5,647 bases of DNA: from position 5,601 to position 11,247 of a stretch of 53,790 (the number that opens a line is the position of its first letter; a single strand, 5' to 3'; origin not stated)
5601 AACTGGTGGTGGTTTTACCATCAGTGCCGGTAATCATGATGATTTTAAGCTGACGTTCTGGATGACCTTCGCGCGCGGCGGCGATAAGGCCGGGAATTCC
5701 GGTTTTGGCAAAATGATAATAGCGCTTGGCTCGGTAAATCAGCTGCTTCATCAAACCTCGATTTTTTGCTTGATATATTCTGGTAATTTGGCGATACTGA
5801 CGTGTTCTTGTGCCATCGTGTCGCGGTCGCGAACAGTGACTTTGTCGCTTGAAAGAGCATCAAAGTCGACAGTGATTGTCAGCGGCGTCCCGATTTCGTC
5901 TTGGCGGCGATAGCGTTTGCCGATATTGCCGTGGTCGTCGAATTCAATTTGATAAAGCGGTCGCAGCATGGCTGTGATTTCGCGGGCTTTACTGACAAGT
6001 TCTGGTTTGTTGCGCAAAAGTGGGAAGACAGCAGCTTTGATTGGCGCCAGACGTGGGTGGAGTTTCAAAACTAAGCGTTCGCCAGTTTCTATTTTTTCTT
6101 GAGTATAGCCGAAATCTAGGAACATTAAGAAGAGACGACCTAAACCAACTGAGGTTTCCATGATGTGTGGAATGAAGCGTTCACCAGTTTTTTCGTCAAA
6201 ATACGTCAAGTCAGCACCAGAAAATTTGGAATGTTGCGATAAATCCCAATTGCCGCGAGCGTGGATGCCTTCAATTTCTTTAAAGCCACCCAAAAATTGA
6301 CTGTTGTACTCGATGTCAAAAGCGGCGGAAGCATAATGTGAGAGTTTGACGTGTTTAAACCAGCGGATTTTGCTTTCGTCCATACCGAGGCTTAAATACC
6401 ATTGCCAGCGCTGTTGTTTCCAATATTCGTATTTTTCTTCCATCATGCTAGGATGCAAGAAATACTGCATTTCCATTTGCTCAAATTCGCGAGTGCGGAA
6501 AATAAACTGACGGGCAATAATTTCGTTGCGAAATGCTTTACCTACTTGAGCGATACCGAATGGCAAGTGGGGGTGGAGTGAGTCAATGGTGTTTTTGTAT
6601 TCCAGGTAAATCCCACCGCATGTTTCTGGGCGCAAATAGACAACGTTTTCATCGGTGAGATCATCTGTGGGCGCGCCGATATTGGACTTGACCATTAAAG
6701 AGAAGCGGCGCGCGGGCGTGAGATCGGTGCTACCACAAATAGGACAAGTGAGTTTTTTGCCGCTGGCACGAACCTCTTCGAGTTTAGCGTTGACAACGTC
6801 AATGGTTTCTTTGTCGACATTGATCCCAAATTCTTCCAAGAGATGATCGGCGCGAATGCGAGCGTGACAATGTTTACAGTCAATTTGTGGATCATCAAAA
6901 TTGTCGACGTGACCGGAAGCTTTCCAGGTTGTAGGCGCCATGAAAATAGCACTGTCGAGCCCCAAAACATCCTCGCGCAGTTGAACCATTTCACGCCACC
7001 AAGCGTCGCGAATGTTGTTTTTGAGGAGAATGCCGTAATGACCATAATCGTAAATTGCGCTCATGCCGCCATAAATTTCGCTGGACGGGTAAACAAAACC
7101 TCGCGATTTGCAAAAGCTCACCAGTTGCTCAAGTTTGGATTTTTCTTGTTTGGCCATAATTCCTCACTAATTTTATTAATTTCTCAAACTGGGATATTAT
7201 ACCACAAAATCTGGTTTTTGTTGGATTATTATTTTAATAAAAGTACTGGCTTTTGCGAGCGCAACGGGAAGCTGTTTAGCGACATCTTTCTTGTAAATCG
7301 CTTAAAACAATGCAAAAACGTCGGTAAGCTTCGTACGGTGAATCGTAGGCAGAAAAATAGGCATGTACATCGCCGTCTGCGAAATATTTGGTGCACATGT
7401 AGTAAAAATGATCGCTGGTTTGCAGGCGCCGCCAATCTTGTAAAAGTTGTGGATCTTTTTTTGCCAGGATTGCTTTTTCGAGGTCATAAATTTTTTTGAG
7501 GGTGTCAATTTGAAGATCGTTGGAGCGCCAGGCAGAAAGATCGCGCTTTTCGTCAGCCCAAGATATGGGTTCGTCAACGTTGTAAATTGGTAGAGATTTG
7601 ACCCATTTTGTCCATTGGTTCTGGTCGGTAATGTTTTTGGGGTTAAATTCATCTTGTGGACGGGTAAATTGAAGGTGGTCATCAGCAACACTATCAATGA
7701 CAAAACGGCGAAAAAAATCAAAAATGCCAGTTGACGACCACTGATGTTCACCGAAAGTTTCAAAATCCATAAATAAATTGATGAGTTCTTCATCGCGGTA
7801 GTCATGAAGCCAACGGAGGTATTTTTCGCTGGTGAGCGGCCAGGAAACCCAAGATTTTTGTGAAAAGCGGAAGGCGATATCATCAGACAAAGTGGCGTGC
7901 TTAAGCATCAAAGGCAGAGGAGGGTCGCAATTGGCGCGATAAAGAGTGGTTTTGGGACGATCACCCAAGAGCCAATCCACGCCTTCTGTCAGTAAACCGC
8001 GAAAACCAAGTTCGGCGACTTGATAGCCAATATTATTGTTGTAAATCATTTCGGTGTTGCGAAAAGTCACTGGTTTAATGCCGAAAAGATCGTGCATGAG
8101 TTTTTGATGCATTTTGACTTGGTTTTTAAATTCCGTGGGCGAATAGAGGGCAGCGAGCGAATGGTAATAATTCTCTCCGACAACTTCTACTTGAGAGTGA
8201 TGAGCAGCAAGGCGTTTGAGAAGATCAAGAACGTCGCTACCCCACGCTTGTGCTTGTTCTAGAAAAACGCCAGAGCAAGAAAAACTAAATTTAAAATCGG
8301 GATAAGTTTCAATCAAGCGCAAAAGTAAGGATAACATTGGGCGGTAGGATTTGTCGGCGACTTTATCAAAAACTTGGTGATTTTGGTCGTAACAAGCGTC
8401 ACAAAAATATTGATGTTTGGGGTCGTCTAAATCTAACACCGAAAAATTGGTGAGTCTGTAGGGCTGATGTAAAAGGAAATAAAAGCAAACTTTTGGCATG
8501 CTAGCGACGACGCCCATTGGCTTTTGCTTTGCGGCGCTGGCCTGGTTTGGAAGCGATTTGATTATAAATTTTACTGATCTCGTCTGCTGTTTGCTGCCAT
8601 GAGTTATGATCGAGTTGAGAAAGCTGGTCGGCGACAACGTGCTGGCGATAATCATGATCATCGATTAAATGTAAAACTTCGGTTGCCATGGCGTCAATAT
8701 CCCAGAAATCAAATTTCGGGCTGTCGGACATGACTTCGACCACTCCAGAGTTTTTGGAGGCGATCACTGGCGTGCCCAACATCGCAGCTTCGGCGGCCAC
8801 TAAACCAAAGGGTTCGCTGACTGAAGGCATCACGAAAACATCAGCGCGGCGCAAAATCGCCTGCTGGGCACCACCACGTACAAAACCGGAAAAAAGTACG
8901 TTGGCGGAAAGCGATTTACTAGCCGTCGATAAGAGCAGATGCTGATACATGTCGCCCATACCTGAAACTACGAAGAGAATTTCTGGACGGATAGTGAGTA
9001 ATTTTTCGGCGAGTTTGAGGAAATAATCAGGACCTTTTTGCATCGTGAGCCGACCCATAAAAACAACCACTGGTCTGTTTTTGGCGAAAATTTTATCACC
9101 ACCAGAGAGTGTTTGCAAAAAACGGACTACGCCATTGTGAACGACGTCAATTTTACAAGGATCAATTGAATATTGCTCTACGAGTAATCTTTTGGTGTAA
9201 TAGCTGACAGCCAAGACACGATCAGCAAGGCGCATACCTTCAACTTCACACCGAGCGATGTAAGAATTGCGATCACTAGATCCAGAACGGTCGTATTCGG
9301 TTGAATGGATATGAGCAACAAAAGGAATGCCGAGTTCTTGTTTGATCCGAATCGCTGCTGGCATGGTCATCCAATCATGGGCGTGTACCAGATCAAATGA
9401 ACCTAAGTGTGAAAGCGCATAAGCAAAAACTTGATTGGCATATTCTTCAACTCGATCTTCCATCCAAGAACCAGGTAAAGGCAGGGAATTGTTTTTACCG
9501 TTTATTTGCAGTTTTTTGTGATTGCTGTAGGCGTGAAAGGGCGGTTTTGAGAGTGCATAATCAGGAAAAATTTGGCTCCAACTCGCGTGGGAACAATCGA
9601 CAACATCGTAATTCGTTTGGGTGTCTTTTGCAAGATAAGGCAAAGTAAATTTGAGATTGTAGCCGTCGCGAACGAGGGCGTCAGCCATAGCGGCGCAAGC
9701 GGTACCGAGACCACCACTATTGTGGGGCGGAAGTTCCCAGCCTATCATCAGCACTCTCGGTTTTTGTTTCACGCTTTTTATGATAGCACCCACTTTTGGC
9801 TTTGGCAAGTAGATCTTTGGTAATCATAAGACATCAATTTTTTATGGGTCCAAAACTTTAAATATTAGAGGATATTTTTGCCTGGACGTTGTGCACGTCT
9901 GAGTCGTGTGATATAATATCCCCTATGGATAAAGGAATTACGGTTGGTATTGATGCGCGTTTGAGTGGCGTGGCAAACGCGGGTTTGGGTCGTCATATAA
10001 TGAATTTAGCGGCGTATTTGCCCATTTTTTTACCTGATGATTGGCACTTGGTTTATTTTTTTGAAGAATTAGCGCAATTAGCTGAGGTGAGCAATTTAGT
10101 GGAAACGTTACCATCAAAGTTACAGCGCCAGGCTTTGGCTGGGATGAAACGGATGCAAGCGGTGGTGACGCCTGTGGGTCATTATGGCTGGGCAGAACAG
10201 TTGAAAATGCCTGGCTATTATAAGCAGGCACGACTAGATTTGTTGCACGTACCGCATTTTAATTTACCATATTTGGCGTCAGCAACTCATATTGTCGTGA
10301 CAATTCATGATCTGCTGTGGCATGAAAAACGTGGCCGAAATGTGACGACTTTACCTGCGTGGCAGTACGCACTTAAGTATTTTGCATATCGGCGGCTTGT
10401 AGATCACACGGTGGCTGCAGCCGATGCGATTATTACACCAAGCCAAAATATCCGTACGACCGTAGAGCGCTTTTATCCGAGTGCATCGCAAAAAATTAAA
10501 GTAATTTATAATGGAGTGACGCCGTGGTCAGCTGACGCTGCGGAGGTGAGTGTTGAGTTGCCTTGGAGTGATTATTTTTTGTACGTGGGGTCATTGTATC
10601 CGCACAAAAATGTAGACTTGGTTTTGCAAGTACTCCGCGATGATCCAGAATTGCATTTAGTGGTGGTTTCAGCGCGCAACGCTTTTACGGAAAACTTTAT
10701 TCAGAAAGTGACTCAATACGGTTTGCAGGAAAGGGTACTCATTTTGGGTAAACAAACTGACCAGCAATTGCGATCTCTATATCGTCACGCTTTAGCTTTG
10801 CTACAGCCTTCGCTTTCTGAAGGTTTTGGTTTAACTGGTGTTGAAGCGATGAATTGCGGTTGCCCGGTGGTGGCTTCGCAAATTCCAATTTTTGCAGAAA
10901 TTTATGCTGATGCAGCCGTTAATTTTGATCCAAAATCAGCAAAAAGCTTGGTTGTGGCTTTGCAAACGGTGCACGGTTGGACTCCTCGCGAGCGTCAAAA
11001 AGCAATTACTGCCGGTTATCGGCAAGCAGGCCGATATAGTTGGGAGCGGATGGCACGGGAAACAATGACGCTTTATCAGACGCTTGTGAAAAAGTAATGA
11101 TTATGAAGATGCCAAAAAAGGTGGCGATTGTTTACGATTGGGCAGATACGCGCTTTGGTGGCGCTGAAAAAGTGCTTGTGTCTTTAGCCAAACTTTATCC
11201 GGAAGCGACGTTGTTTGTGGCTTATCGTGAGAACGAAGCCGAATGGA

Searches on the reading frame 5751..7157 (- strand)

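Call 49: search_protein_families(library=pfam, proteins=[window:5751-7157:-], max_evalue=0.00001)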
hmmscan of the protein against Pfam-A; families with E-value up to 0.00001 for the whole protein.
window:5751-7157:- (468 aa): 2 families
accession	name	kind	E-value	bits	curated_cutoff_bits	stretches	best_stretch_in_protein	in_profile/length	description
PF03129.25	HGTP_anticodon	-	2.6e-19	69.6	21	1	374-464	1-93/94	Anticodon binding domain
PF00587.30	tRNA-synt_2b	-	5.8e-16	59.5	29.3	1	170-347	6-176/179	tRNA synthetase class II core domain (G, H, P, S and T)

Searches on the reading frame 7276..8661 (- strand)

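Call 49: search_protein_families(library=pfam, proteins=[window:7276-8661:-], max_evalue=0.00001)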
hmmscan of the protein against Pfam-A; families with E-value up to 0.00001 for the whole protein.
window:7276-8661:- (461 aa): 1 family
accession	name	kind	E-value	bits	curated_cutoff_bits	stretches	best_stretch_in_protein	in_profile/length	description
PF03065.20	Glyco_hydro_57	-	1.5e-56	192.3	21.2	1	60-340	2-280/291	Glycosyl hydrolase family 57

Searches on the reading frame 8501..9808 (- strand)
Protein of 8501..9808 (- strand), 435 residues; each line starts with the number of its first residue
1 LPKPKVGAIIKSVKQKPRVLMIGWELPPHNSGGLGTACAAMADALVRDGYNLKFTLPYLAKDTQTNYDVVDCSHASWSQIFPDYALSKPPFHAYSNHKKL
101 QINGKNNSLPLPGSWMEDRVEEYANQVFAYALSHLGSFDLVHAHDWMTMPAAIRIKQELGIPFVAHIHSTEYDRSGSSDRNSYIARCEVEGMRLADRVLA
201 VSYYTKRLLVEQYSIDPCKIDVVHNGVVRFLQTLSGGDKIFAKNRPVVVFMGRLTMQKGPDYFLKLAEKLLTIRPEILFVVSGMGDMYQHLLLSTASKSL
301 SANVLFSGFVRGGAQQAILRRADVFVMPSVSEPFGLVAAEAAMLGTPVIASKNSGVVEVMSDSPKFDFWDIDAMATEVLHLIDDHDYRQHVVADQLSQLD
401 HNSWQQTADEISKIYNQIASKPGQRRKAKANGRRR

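Call 49: search_protein_families(library=pfam, proteins=[window:8501-9808:-], max_evalue=0.00001)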
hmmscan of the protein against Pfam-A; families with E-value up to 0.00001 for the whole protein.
window:8501-9808:- (435 aa): 6 families
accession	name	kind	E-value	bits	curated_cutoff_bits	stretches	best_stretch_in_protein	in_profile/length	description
PF00534.26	Glycos_transf_1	-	3.6e-29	101.9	26.4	1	242-390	12-164/172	Glycosyl transferases group 1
PF13692.12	Glyco_trans_1_4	-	2.4e-23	83.4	27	1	245-384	1-142/142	Glycosyl transferases group 1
PF13439.12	Glyco_transf_4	-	7.5e-22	78.6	28.5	1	129-227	64-166/170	Glycosyltransferase Family 4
PF13579.12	Glyco_trans_4_4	-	1.7e-18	67.9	29.7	1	32-226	1-158/158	Glycosyl transferase 4-like domain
PF08323.17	Glyco_transf_5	-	2.1e-17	64.1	22.7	1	18-207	1-222/239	Starch synthase catalytic domain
PF20706.3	GT4-conflict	-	3.5e-17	62.9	26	1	139-399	83-354/385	Family 4 Glycosyltransferase in conflict systems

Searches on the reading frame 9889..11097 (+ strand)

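Call 49: search_protein_families(library=pfam, proteins=[window:9889-11097:+], max_evalue=0.00001)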
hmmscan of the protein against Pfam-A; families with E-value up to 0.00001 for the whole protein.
window:9889-11097:+ (402 aa): 5 families
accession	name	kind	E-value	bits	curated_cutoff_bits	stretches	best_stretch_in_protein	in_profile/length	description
PF00534.26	Glycos_transf_1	-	2.3e-27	96.1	26.4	1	229-361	17-155/172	Glycosyl transferases group 1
PF13692.12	Glyco_trans_1_4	-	4.6e-19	69.5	27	1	229-359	3-137/142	Glycosyl transferases group 1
PF13439.12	Glyco_transf_4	-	2e-12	47.9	28.5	1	54-211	8-167/170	Glycosyltransferase Family 4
PF20706.3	GT4-conflict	-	8.7e-10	38.6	26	1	251-357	229-335/385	Family 4 Glycosyltransferase in conflict systems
PF13579.12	Glyco_trans_4_4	-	2.7e-06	28.2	29.7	1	106-209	67-158/158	Glycosyl transferase 4-like domain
